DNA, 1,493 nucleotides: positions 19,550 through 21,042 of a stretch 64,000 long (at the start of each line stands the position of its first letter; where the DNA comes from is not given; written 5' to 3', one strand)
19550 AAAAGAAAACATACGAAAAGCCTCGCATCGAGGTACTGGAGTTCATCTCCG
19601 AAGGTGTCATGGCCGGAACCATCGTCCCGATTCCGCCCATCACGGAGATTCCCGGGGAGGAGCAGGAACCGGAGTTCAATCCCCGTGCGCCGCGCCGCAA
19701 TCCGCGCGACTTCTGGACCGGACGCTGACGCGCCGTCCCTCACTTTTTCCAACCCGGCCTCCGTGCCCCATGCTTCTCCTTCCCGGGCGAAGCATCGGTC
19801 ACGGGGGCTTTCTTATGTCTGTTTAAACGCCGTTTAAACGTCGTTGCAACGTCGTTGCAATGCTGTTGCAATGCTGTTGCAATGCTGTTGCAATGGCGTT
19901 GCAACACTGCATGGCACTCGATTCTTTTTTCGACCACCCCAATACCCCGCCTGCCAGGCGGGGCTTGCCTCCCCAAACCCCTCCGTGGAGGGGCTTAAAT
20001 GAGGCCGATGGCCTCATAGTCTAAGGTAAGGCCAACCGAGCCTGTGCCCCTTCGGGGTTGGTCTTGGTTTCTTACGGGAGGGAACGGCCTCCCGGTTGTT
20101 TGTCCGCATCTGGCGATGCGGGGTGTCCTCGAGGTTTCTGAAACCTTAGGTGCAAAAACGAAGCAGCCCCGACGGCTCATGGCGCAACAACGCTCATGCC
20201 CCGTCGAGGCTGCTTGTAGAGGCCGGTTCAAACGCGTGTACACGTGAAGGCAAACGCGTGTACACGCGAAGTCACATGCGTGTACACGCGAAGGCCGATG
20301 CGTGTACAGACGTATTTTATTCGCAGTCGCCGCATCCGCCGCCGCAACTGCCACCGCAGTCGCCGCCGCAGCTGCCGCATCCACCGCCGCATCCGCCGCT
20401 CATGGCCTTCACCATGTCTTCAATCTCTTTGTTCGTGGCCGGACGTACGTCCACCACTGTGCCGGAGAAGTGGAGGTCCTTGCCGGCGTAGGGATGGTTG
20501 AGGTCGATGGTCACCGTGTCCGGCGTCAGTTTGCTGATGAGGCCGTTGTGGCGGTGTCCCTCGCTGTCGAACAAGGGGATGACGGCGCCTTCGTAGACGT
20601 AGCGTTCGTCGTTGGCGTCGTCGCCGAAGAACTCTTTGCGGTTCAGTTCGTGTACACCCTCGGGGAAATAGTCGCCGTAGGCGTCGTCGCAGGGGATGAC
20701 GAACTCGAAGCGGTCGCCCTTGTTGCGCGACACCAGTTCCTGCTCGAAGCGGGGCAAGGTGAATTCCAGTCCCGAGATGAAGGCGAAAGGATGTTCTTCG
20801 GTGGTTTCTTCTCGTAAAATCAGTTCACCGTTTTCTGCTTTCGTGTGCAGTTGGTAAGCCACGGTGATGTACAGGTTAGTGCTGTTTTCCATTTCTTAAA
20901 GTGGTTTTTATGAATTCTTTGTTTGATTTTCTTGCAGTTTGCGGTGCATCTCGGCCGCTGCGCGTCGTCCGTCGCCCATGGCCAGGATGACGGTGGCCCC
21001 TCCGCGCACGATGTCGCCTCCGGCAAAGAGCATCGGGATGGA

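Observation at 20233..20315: Family of exactly 22-bp-phased palindrome arrays at three intergenic loci (this locus: 4 x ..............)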

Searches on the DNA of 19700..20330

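Call 68: search_rna_families(source=window, start=19700, end=20330, threshold=evalue, max_evalue=1)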
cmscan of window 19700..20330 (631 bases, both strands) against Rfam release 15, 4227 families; matches with E-value up to 1: 9.
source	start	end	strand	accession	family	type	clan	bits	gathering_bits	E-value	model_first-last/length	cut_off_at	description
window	19829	19897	+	RF03853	mir-2013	Gene; miRNA;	-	24.3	70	0.014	1-83/83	no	mir-2013 microRNA precursor family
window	19839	19909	+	RF00667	mir-33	Gene; miRNA;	-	23.5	50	0.0069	1-69/69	no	mir-33 microRNA precursor family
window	19943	19969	-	RF01356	CRISPR-DR28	Gene; CRISPR;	-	23.2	35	0.11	1-24/24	no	CRISPR RNA direct repeat element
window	19835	19902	+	RF00735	mir-367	Gene; miRNA;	-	22.9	54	0.025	1-68/68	no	mir-367 microRNA precursor family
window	19813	19917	+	RF04151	MIR4387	Gene; miRNA;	CL00144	21.5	84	0.099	1-109/109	no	MIR4387 microRNA precursor family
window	19858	19916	+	RF03552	mir-43_2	Gene; miRNA;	-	19.3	90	0.15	1-78/78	no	mir-43_2 microRNA precursor family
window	19862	19908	-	RF00877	mir-592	Gene; miRNA;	-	18.6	67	0.45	1-88/88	no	mir-592 microRNA precursor family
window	19756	19809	+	RF03249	mir-2114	Gene; miRNA;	-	18.4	94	0.67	1-84/84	no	mir-2114 microRNA precursor family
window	19956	19992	+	RF01716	PhotoRC-I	Cis-reg;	-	15.7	45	0.2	1-44/44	no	PhotoRC-I RNA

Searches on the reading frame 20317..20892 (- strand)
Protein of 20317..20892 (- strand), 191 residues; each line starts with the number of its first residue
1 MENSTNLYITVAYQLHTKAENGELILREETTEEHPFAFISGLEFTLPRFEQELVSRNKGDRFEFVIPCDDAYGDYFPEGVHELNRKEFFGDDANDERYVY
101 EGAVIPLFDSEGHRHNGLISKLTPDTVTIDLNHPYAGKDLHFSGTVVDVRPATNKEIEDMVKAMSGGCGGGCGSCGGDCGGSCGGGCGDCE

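Call 11: find_encoding_contigs(protein=window:20317-20892:-, flank=10000, max_places=10)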
Protein window:20317-20892:- (191 aa): 1 contig read that carries it; 1 place shown.
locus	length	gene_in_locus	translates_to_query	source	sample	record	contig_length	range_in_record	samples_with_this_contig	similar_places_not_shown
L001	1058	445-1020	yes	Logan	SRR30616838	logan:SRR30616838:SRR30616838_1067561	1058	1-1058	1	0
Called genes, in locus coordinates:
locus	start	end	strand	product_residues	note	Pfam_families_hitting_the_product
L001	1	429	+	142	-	?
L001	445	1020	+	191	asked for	-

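Call 76: find_homologous_proteins(query=window:20317-20892:-, max_evalue=1e-40)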
Query window:20317-20892:- (191 aa): 375 proteins with E <= 1e-40 among 1432 candidates; the best 120 are listed.
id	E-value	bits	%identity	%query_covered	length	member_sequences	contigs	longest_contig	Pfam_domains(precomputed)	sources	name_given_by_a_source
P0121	4.7e-129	446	100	100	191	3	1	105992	-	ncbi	ncbi:MAG: peptidylprolyl isomerase [Bacteroidaceae bacterium]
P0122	1.9e-87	310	70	86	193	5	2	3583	-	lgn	-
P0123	4.9e-64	234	52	88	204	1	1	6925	PF00254.35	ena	-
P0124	1.9e-62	229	53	90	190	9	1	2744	PF00254.35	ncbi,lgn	-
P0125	2.8e-60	222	53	84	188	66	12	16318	-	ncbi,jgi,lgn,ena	jgi:FKBP-type peptidyl-prolyl cis-trans isomerase SlyD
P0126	5.8e-60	221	54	90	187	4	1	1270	-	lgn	-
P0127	1.3e-59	219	54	84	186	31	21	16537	PF00254.35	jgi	jgi:FKBP-type peptidyl-prolyl cis-trans isomerase SlyD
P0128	2.1e-59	219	54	90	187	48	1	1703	PF00254.35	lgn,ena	-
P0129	4.5e-59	218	52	83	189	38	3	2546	-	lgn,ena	-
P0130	7.8e-59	217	49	88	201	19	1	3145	PF00254.35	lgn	-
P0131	2.2e-58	215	51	97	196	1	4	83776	PF00254.35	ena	-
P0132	4.1e-58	215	51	84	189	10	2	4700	PF00254.35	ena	-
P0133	1.3e-57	213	53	84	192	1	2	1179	-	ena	-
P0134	1.6e-57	213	51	84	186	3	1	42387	PF00254.35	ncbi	-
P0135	1.7e-57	212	48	89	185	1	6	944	PF00254.35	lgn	-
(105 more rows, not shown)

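Call 77: list_cluster_members(proteins=[P0121])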
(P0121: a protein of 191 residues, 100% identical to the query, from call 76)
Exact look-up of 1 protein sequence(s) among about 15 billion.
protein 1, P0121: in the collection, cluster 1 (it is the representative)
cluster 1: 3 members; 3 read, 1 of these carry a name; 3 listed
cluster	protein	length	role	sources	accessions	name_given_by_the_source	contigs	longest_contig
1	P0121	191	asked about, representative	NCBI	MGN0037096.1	MAG: peptidylprolyl isomerase [Bacteroidaceae bacterium]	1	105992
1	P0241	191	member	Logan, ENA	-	-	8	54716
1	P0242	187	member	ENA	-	-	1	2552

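Call 78: find_encoding_contigs(protein=P0241, flank=10000, max_places=8)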
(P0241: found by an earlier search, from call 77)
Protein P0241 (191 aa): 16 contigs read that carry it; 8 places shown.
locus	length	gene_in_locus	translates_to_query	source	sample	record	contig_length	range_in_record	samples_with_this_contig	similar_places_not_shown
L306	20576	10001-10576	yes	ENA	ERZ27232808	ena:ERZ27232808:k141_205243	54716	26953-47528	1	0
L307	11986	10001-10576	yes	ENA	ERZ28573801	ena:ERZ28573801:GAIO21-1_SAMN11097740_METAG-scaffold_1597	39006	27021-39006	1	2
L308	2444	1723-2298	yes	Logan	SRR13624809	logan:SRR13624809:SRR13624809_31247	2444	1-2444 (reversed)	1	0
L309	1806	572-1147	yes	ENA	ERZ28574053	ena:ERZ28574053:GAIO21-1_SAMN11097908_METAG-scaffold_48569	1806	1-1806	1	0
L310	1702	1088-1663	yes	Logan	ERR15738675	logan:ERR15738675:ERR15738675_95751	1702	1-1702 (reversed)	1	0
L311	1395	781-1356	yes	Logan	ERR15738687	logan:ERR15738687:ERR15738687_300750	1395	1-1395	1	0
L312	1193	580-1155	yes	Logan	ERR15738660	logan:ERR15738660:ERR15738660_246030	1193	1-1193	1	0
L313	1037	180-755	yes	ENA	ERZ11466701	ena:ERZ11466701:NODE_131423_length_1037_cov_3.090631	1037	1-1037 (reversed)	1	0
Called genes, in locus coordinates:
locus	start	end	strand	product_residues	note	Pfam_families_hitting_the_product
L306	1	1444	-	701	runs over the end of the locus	PF13734:Inhibitor_I69, PF01640:Peptidase_C10, PF13529:Peptidase_C39_2 (faint)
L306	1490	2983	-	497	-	PF08666:SAF, PF04295:GD_AH_second, PF20629:GD_AH_C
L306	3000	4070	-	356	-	PF00356:LacI, PF00532:Peripla_BP_1 (weak), PF13407:Peripla_BP_4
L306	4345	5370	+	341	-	PF00294:PfkB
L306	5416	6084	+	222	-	PF01081:Aldolase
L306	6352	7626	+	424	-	PF02403:Seryl_tRNA_N, PF00587:tRNA-synt_2b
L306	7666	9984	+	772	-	PF00175:NAD_binding_1 (faint), PF10418:DHODB_Fe-S_bind, PF14691:Fer4_20, PF07992:Pyr_redox_2, PF13450:NAD_binding_8, PF13738:Pyr_redox_3 (faint), PF00070:Pyr_redox (weak)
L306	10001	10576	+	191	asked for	-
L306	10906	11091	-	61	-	-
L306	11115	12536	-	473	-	-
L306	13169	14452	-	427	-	PF03313:SDH_alpha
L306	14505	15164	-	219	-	PF14900:DUF4493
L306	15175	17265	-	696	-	PF14900:DUF4493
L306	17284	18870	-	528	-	PF16656:Pur_ac_phosph_N (weak), PF13201:PCMD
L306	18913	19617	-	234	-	-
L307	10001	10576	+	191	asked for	-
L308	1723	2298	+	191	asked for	-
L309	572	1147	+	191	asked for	-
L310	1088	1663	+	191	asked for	-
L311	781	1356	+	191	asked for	-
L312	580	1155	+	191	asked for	-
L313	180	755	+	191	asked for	-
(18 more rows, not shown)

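Call 79: find_encoding_contigs(protein=P0242, flank=10000, max_places=4)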
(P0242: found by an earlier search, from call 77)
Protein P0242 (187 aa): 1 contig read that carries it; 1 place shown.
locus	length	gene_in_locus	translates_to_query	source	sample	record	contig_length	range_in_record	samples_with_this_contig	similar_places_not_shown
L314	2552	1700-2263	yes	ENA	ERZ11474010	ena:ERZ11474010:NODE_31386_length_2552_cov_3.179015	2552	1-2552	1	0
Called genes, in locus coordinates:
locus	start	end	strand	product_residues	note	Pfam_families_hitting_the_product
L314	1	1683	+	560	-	?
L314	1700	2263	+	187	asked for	-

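Call 96: find_encoding_contigs(protein=P0122, flank=5000, max_places=3)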
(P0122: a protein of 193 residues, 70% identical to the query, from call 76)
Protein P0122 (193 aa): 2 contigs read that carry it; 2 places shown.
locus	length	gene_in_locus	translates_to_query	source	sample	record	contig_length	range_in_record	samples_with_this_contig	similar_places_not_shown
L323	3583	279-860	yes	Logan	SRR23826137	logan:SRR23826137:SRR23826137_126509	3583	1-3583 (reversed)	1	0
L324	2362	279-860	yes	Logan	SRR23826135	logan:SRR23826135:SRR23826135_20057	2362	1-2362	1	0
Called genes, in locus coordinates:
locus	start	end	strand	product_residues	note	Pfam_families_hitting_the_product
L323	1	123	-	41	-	?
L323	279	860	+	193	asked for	-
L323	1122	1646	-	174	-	PF13505:OMP_b-brl, PF10677:DUF2490 (faint)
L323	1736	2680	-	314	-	PF00849:PseudoU_synth_2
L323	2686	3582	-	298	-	?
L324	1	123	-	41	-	?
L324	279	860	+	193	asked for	-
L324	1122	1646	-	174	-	PF13505:OMP_b-brl, PF10677:DUF2490 (faint)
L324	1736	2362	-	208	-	?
